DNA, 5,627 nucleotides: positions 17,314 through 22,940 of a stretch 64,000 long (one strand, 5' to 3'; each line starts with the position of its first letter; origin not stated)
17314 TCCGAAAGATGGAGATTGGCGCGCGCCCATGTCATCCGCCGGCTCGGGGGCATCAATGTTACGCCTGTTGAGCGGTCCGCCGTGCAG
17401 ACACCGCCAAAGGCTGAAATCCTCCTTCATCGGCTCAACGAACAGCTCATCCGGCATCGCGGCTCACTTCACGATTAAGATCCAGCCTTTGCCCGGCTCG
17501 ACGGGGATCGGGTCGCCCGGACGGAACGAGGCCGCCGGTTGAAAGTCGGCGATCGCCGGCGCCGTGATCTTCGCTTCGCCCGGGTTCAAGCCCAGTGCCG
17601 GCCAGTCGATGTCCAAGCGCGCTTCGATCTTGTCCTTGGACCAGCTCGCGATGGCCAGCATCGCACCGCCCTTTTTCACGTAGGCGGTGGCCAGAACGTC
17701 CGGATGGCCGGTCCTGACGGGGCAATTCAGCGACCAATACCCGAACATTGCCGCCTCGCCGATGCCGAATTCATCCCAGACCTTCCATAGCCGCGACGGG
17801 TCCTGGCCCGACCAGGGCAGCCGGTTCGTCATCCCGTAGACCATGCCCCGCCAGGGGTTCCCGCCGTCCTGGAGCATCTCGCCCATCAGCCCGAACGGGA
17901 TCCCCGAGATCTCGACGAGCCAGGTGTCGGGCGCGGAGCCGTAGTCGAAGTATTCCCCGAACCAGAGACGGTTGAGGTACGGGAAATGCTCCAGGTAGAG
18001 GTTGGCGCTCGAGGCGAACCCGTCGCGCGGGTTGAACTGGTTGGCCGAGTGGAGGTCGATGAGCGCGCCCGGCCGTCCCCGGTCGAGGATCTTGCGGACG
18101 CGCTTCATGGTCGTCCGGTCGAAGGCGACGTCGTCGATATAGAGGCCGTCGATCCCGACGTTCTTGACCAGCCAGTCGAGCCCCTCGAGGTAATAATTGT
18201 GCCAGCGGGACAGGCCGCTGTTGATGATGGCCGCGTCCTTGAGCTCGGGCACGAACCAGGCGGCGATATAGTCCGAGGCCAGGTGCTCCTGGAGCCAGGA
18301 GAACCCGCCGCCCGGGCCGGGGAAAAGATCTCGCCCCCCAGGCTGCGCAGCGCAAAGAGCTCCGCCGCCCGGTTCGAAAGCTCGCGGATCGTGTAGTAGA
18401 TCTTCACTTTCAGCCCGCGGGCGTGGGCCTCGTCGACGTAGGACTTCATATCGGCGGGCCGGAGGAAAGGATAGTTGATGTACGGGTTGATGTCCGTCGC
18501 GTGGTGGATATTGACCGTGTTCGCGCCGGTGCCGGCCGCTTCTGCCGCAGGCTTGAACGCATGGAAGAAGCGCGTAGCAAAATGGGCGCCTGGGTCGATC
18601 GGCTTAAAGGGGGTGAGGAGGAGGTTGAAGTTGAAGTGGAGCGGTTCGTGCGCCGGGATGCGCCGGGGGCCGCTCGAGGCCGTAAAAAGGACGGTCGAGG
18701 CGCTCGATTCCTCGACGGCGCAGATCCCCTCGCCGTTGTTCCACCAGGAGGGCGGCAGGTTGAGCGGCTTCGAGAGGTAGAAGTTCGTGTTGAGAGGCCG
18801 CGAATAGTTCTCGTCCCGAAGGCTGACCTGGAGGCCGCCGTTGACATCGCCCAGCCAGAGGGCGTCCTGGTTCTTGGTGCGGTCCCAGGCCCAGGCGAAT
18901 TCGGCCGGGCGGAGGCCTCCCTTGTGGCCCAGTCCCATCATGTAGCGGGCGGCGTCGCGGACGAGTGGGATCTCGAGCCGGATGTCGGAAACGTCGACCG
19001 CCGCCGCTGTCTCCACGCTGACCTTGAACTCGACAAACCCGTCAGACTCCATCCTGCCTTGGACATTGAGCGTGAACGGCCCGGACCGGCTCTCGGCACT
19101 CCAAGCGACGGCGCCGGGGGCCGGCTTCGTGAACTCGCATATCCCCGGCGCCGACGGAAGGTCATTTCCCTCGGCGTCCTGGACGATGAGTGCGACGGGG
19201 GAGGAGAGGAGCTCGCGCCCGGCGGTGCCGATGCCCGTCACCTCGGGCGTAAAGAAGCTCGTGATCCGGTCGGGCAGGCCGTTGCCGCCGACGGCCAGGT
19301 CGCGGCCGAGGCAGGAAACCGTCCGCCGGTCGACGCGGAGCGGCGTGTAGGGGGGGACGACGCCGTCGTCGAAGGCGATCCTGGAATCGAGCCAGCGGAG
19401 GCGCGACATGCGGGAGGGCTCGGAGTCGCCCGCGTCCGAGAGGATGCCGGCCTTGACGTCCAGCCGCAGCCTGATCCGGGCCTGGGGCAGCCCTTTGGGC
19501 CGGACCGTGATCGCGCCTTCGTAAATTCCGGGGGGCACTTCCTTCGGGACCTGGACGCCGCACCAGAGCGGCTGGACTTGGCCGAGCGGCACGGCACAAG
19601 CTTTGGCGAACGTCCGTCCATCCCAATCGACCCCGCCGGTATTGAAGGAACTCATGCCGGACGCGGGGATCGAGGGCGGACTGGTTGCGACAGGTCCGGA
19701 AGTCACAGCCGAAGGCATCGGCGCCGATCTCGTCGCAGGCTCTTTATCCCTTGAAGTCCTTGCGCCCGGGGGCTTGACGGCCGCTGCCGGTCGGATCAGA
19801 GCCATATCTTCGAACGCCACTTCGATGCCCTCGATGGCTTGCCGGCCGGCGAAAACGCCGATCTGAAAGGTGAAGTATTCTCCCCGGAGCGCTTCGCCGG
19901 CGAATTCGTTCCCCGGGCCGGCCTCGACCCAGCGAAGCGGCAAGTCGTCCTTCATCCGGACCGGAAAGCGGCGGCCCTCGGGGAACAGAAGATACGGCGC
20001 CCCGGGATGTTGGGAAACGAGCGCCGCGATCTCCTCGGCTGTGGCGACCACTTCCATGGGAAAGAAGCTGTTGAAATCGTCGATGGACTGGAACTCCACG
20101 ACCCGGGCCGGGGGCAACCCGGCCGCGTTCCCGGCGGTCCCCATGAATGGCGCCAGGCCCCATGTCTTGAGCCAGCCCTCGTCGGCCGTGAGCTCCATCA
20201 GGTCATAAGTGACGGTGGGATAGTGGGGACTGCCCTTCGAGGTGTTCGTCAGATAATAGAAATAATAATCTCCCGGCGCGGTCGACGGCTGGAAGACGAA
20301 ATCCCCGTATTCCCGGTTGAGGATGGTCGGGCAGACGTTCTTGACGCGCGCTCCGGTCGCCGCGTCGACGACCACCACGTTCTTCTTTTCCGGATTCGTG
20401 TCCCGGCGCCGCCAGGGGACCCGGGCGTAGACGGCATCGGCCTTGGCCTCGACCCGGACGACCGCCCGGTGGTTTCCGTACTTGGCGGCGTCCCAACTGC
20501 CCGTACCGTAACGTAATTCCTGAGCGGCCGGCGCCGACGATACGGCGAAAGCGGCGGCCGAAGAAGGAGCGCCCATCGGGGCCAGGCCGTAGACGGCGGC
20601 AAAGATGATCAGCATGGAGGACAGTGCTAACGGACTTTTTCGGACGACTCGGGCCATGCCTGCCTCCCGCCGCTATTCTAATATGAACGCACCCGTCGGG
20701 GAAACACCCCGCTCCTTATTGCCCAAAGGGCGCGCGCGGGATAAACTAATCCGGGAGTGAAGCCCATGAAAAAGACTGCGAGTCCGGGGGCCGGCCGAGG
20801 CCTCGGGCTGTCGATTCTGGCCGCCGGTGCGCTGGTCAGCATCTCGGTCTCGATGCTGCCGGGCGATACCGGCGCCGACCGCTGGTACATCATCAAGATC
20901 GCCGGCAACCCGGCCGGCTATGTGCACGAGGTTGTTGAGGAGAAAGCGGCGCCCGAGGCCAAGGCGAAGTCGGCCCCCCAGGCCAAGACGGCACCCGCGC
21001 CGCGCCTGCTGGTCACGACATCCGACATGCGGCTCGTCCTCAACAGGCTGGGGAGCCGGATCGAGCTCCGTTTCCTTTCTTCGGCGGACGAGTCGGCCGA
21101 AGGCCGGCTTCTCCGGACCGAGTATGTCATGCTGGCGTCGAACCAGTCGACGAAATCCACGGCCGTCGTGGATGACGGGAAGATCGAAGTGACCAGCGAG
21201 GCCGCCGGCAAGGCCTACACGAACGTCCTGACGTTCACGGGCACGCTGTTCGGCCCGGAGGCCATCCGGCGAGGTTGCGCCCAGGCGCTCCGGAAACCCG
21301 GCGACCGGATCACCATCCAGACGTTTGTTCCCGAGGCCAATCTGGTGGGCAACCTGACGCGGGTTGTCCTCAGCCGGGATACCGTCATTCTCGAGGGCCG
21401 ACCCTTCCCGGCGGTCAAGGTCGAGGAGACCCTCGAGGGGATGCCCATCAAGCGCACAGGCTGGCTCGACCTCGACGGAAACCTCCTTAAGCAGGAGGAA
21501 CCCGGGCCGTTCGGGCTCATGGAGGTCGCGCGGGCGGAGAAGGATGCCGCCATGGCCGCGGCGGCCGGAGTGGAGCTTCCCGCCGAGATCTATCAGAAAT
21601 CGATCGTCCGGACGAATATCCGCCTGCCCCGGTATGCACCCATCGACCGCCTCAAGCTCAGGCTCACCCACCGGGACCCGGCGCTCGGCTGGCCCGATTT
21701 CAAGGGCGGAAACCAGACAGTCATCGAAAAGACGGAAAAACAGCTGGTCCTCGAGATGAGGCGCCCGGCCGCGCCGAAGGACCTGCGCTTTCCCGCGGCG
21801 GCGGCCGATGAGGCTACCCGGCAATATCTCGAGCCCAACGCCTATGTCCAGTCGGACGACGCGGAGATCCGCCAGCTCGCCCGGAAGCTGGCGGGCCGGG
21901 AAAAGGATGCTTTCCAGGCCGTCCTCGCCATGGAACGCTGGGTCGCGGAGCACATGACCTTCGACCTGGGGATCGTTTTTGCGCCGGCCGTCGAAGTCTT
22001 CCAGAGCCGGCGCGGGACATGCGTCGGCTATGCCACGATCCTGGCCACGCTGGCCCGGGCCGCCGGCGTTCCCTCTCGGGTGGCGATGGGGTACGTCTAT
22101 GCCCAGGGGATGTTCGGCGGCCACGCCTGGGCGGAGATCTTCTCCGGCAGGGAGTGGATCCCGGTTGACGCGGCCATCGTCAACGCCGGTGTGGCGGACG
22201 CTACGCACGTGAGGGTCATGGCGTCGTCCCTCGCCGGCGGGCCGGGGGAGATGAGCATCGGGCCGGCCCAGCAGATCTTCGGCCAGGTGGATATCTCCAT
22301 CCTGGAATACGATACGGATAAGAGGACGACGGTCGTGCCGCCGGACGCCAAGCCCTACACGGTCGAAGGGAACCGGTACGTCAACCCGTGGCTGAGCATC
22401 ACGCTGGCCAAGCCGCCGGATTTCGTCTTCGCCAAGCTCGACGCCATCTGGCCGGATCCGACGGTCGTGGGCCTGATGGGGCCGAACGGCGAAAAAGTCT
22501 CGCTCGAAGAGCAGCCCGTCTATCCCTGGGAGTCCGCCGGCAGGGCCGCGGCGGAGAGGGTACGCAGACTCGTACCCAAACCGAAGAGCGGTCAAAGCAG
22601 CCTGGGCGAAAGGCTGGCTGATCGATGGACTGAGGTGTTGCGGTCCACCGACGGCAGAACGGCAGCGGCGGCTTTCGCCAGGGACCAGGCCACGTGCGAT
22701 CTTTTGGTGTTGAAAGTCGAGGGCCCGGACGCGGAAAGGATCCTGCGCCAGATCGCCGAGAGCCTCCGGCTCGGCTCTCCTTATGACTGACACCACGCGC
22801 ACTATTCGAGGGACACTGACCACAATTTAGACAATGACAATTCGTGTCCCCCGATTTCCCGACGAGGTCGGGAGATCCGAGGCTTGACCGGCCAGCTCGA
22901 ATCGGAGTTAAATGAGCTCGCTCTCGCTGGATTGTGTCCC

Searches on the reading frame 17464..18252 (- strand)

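Call 10: search_protein_families(library=pfam, proteins=[window:17464-18252:-], max_evalue=0.001)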
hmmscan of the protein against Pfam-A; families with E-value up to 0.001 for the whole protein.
window:17464-18252:- (262 aa): 1 family
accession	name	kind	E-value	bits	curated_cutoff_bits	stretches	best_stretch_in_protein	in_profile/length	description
PF19543.5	GH123_N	-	1.4e-139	467.2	22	1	2-262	707-969/969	Glycoside hydrolase 123, N-terminal domain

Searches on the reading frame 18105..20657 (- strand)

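Call 6: search_protein_families(library=pfam, proteins=[window:18105-20657:-], max_evalue=0.01)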
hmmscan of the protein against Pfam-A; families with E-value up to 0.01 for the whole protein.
window:18105-20657:- (850 aa): 2 families
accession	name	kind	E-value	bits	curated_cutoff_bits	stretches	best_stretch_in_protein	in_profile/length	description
PF19543.5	GH123_N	-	6.1e-244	812.6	22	2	329-786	233-689/969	Glycoside hydrolase 123, N-terminal domain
PF22680.2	Glyco_hydro_123_N_2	-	6e-06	26.6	27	1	353-386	108-141/142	Glycoside hydrolase 123 N-terminal domain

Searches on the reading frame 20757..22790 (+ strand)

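Call 10: search_protein_families(library=pfam, proteins=[window:20757-22790:+], max_evalue=0.001)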
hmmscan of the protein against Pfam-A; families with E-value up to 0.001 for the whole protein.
window:20757-22790:+ (677 aa): 2 families
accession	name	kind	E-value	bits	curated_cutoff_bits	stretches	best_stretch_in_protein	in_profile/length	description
PF01841.26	Transglut_core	-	4.6e-22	78.8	23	1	372-472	1-108/108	Transglutaminase-like superfamily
PF13471.12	Transglut_core3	-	5.7e-05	23.5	26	1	416-460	52-96/117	Transglutaminase-like superfamily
